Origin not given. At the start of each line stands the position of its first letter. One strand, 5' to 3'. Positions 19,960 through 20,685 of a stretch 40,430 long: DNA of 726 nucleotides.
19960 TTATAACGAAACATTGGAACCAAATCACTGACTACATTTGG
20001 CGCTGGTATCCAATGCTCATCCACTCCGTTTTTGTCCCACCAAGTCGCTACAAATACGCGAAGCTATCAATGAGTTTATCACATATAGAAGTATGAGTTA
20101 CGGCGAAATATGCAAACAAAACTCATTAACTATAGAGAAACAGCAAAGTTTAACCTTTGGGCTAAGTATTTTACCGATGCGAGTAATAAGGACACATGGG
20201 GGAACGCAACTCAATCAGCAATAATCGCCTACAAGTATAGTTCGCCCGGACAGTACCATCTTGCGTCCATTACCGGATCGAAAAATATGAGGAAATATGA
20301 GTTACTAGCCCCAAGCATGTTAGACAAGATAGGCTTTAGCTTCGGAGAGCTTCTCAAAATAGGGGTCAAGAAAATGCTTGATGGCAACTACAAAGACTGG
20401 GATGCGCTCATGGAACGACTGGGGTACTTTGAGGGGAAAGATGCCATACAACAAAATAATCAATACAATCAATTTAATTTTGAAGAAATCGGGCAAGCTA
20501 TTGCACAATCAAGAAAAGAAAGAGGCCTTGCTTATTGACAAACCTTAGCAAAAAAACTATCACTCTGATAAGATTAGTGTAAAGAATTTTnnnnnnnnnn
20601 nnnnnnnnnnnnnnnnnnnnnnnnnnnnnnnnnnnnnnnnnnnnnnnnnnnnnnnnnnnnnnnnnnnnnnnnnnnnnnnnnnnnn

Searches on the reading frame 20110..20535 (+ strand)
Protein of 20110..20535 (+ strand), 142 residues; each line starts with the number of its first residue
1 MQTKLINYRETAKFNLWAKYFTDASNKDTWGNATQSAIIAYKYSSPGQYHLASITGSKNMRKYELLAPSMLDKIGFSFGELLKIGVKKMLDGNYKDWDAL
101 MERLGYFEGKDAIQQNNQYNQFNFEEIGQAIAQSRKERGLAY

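Call 3: search_protein_families(library=pfam, proteins=[window:20110-20535:+], max_evalue=1)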
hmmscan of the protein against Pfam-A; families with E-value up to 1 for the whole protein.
window:20110-20535:+ (142 aa): 1 family
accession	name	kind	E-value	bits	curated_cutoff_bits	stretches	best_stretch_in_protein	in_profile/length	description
PF11815.13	DUF3336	-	0.096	12.9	25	1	93-137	20-63/138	Domain of unknown function (DUF3336)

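Call 4: search_protein_families(library=padloc, proteins=[window:20110-20535:+], max_evalue=1)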
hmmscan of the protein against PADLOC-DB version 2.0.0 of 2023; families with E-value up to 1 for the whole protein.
window:20110-20535:+ (142 aa): 0 families

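Call 5: search_protein_families(library=ncbifam, proteins=[window:20110-20535:+], max_evalue=1)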
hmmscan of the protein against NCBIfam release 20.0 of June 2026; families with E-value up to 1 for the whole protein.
window:20110-20535:+ (142 aa): 0 families

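Call 52: search_protein_families(library=phrogs, proteins=[window:20110-20535:+], max_evalue=0.01)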
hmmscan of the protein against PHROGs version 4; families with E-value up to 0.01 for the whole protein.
window:20110-20535:+ (142 aa): 0 families
